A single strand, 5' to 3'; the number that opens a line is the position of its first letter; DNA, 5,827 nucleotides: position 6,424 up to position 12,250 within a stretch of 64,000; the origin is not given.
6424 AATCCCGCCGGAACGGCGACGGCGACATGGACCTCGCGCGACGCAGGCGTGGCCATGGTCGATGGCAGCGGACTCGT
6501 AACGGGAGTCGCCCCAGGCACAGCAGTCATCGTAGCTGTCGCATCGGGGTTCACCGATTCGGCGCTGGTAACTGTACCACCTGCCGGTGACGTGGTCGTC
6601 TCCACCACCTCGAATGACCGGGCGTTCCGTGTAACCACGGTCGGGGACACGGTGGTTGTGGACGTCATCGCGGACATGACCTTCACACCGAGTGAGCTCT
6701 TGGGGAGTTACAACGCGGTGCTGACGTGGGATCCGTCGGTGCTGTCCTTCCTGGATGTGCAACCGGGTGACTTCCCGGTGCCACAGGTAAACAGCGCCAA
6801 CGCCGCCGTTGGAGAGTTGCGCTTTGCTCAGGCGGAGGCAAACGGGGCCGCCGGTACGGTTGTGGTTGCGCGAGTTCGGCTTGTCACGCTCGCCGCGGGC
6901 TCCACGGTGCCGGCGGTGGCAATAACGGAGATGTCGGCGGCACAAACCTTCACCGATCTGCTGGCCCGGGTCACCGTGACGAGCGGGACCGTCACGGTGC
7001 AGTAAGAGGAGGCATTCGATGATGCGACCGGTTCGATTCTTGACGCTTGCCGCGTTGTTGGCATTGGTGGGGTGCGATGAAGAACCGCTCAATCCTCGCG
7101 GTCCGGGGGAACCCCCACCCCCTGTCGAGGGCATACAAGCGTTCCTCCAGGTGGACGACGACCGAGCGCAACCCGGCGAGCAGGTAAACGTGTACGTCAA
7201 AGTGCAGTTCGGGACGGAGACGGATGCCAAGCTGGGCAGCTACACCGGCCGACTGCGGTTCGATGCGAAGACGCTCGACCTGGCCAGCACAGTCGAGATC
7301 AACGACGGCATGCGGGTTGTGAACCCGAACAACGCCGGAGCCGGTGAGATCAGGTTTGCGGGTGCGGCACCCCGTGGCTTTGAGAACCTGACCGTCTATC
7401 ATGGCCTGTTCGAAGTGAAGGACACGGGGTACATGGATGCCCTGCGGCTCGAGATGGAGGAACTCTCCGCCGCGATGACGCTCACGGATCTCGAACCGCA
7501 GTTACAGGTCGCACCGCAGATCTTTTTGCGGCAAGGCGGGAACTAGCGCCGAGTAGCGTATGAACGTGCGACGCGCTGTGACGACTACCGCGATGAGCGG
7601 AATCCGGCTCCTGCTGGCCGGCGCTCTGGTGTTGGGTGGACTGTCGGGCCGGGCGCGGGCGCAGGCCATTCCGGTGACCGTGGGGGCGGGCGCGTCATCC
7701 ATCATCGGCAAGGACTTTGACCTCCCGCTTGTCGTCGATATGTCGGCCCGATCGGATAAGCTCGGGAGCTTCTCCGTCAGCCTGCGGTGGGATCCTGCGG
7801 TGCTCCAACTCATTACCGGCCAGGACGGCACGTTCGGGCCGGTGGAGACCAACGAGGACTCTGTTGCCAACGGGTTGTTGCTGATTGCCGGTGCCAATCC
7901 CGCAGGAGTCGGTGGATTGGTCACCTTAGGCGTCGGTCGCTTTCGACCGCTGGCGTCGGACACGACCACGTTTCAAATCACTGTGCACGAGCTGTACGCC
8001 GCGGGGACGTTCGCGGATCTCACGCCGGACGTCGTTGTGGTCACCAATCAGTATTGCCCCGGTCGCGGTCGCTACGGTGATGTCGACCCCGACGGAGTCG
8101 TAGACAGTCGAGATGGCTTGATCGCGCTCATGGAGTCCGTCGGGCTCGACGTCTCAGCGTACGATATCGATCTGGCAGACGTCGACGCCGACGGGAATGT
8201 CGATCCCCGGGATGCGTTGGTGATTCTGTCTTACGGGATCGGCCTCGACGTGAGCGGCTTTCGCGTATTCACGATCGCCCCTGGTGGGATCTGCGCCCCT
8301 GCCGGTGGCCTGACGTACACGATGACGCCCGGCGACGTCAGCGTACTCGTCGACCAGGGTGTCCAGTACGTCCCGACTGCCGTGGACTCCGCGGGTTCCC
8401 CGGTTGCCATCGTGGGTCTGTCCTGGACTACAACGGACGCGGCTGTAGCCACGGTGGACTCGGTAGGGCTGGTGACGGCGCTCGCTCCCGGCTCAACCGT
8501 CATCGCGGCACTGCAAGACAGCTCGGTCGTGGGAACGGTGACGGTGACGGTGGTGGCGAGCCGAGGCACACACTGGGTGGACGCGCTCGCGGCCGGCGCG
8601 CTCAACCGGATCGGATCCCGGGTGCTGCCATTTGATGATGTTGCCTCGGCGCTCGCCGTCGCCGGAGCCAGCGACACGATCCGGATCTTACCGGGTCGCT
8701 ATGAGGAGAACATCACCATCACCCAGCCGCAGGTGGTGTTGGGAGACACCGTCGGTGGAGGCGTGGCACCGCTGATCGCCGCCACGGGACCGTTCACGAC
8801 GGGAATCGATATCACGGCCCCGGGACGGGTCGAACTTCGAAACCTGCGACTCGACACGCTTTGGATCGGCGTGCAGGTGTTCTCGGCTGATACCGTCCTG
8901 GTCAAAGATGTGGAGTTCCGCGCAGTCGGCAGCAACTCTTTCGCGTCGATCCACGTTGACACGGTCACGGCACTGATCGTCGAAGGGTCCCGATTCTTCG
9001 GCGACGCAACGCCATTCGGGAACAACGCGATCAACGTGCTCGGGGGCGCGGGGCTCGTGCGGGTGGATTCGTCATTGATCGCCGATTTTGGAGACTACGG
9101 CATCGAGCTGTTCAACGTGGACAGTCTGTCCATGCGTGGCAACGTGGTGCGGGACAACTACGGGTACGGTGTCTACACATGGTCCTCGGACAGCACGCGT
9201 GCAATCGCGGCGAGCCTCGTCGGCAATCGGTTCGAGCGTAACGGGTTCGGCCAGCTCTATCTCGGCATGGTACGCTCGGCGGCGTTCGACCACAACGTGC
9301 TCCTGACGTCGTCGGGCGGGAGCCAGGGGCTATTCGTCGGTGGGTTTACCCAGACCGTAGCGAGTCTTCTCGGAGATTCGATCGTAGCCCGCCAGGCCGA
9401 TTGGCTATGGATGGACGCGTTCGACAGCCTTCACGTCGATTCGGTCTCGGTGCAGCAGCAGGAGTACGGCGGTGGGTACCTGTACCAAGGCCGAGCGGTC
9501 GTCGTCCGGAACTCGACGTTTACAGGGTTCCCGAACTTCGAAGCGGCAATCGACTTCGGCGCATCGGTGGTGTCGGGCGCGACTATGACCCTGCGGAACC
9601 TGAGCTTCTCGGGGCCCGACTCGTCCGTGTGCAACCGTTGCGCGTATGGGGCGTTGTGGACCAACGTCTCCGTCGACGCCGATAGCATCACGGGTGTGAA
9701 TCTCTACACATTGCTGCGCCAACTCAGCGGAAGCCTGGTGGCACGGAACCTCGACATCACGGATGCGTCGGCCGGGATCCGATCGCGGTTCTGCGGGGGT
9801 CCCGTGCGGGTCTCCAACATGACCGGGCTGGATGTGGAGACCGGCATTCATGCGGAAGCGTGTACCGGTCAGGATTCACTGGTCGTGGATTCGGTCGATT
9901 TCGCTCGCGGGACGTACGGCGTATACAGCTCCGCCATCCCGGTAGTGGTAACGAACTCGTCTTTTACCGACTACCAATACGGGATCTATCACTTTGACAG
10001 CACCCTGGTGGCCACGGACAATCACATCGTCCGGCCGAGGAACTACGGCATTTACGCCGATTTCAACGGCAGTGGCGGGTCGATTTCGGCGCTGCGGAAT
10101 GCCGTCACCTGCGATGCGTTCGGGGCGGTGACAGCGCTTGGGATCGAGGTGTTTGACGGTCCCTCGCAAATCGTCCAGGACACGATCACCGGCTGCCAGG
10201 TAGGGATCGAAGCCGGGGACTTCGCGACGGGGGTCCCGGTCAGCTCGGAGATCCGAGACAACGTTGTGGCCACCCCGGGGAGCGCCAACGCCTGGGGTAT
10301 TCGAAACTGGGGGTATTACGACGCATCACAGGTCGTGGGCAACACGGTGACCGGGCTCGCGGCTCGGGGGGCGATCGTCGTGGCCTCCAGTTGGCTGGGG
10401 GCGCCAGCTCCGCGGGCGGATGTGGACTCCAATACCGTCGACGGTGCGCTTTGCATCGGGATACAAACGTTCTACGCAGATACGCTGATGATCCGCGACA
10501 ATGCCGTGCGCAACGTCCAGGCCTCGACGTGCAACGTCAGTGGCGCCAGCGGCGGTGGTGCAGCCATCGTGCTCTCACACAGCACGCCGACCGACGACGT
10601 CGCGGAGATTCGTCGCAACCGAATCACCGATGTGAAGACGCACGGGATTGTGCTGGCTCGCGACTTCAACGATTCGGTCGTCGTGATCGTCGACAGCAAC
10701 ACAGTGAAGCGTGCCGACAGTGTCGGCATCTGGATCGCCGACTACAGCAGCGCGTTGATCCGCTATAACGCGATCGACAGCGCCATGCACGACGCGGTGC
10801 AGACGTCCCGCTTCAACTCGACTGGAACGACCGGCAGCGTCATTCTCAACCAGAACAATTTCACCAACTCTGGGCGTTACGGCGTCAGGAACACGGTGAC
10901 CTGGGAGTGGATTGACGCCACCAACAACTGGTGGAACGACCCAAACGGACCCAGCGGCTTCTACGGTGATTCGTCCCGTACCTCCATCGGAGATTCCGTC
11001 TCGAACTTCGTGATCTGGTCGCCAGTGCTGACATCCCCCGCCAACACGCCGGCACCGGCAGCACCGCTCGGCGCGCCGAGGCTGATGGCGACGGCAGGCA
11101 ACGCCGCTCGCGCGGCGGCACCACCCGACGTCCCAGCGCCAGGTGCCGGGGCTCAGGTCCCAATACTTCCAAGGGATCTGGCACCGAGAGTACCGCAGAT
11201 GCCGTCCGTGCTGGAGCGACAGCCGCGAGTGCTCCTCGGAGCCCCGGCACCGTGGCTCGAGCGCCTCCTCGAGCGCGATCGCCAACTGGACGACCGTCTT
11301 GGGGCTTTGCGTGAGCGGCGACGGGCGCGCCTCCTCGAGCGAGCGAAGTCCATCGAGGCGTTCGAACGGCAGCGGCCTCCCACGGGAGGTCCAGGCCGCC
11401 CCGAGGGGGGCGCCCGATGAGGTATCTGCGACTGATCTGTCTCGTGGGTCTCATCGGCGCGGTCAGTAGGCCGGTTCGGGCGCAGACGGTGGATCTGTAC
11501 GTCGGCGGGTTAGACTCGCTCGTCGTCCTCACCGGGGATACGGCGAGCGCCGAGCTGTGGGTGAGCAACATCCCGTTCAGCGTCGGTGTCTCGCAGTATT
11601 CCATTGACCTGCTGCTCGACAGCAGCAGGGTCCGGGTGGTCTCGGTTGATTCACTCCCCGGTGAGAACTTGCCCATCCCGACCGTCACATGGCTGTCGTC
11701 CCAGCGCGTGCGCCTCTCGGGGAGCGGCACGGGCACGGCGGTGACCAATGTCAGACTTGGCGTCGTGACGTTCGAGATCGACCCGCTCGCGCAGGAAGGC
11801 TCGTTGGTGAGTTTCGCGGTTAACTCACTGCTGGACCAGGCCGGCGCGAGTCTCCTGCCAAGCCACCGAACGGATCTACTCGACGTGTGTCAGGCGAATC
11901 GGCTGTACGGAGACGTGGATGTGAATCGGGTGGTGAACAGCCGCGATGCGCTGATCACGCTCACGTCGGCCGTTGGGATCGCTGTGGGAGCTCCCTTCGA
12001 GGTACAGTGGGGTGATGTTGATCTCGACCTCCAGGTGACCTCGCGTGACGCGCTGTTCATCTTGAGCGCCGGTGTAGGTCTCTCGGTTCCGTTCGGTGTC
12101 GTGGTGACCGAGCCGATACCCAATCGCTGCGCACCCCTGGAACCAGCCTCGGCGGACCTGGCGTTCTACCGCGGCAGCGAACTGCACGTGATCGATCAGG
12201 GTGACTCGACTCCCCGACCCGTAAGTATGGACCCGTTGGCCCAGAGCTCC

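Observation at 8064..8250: Tandem dockerin-type calcium-binding repeats immediately downstream of a cohesin-like domain (same pattern at 11905-12080 and 13716-13895)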

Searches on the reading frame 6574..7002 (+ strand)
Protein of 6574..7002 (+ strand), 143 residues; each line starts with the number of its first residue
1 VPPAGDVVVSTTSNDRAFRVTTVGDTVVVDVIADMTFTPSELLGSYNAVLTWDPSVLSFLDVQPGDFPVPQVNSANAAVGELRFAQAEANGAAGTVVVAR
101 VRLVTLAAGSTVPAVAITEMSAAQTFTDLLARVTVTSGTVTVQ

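Call 45: search_solved_structures(query=A5, max_evalue=1)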
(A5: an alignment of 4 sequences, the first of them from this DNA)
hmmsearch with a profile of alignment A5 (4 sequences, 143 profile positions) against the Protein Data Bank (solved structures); distinct sequences matched with E-value up to 1: 2.
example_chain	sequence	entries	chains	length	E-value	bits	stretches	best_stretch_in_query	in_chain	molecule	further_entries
8qz6_B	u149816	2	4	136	0.49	13.6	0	44-79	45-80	Nanobody-22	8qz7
7x2j_B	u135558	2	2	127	0.96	12.6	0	44-77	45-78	Nb70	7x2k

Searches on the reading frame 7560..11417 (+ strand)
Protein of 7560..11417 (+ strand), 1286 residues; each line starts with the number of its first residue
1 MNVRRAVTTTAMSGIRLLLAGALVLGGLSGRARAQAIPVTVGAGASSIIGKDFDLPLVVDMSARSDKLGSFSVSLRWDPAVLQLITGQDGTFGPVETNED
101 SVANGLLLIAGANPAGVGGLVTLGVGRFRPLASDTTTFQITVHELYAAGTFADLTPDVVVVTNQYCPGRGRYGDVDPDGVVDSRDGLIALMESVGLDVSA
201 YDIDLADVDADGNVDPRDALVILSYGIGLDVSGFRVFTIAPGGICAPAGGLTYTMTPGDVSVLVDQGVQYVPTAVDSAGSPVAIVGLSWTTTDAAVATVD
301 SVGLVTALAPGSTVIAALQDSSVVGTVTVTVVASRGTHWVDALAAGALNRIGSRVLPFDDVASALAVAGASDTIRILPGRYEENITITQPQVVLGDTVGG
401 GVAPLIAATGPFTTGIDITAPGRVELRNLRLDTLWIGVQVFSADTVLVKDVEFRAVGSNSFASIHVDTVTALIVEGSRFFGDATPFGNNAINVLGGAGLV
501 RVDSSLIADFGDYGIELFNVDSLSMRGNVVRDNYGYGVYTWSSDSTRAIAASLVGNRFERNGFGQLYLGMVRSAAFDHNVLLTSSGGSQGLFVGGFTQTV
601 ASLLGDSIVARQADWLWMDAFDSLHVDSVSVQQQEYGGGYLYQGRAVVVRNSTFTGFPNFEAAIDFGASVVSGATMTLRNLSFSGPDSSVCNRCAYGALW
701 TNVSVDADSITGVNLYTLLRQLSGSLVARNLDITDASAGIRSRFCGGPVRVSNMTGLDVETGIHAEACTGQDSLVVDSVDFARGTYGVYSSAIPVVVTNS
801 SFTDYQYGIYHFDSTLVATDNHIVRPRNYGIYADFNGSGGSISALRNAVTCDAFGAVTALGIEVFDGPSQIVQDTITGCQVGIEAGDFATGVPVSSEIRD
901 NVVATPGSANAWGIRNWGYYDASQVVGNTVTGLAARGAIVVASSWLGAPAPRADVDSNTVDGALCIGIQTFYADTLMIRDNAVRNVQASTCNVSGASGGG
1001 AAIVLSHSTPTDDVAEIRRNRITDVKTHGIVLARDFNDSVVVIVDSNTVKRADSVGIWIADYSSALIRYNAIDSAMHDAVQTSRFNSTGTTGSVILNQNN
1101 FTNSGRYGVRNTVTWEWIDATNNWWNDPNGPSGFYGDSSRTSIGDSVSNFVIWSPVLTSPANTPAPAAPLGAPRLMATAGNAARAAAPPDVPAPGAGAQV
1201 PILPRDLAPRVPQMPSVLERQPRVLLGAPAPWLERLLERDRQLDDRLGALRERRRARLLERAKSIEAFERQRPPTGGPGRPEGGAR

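Call 6: search_protein_families(library=pfam, proteins=[window:7560-11417:+], max_evalue=0.1)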
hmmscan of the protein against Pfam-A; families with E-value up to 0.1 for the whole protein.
window:7560-11417:+ (1286 aa): 6 families
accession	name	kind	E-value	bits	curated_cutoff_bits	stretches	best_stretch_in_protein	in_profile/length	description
PF13229.12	Beta_helix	-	1.2e-25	90.4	25.9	4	415-579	2-156/158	Right handed beta helix region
PF05048.19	NosD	-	5.6e-09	36.2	23.6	1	463-572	62-160/212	Periplasmic copper-binding protein (NosD)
PF07602.17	DUF1565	-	0.00012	21.9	20.3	1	1021-1112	92-180/257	Protein of unknown function (DUF1565)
PF00404.24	Dockerin_1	-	0.00028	21.5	22.9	1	172-222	1-52/57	Dockerin type I domain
PF02368.24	Big_2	-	0.0024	18.2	22.8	1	285-331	34-79/79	Bacterial Ig-like domain (group 2)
PF21461.3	HL_N-beta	-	0.084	13.1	27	0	290-331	17-57/57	Hyaluronate lyase, N-terminal beta-sheet domain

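Call 7: search_protein_families(library=ncbifam, proteins=[window:7560-11417:+], max_evalue=0.1)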
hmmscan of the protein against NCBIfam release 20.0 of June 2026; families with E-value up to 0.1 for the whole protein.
window:7560-11417:+ (1286 aa): 2 families
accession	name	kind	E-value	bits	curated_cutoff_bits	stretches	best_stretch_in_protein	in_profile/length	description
TIGR04247.1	NosD_copper_fam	subfamily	7.2e-07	28.1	300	1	363-588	3-218/377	nitrous oxide reductase family maturation protein NosD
NF047854.1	LIC10774_subfam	equivalog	0.00071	18.6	380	1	330-402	53-130/358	LIC10774/LIC10365 family surface protein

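Call 85: find_encoding_contigs(protein=window:7560-11417:+, flank=1000, max_places=3)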
Protein window:7560-11417:+ (1286 aa): no gene with exactly this product is on record in the collection.

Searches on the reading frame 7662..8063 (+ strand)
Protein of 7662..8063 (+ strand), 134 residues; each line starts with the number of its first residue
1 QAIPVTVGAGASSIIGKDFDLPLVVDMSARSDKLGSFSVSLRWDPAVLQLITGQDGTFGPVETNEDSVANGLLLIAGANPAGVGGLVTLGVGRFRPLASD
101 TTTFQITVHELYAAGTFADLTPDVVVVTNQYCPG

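Call 10: search_protein_families(library=pfam, proteins=[window:7662-8063:+], max_evalue=10)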
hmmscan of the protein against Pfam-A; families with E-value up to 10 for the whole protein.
seq(134 aa): 1 family
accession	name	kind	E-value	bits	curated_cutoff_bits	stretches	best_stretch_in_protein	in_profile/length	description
PF00963.24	Cohesin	-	0.092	13.4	24.1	1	14-71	11-71/139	Cohesin domain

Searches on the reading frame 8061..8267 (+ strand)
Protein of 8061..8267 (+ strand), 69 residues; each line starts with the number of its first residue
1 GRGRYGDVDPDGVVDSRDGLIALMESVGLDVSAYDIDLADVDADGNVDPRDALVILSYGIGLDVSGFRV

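Call 10: search_protein_families(library=pfam, proteins=[window:8061-8267:+], max_evalue=10)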
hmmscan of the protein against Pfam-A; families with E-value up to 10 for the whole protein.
seq(69 aa): 1 family
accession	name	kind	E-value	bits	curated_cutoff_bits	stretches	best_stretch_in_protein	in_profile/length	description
PF00404.24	Dockerin_1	-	8.5e-06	26.3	22.9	1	5-55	1-52/57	Dockerin type I domain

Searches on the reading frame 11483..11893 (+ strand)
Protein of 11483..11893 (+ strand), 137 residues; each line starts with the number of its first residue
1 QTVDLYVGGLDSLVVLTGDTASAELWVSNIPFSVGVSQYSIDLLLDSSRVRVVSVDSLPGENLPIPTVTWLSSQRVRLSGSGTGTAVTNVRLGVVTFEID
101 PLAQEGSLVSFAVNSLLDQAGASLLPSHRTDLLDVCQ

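Call 10: search_protein_families(library=pfam, proteins=[window:11483-11893:+], max_evalue=10)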
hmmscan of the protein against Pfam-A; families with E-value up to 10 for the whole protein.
seq(137 aa): 0 families

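Call 104: search_solved_structures(query=A10, max_evalue=10)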
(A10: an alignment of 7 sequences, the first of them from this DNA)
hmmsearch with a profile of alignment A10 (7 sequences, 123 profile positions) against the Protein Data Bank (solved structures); distinct sequences matched with E-value up to 10: 6.
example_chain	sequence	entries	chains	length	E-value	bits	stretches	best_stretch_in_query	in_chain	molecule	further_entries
5nrm_A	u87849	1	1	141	0.4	14.3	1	10-99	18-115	Endoglucanase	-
5nrk_A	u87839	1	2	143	0.42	14.2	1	10-99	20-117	Endoglucanase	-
2jh2_A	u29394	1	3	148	0.53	13.9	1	20-107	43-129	O-GLCNACASE NAGJ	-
2o4e_A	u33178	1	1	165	0.71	13.5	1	21-107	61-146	O-GlcNAcase nagJ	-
2ozn_A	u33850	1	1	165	0.72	13.5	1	21-107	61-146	O-GlcNAcase nagJ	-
9vsf_A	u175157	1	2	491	3.9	11.1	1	19-78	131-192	Beta-1,3-glucanase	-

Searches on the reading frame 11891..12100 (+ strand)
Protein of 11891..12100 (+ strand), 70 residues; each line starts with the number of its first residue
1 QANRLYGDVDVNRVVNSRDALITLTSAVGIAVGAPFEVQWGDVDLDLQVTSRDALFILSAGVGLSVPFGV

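Call 10: search_protein_families(library=pfam, proteins=[window:11891-12100:+], max_evalue=10)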
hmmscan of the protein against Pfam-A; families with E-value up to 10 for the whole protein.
seq(70 aa): 1 family
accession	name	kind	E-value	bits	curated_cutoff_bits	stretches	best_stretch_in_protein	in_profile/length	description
PF00404.24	Dockerin_1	-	0.00022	21.8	22.9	1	6-57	1-52/57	Dockerin type I domain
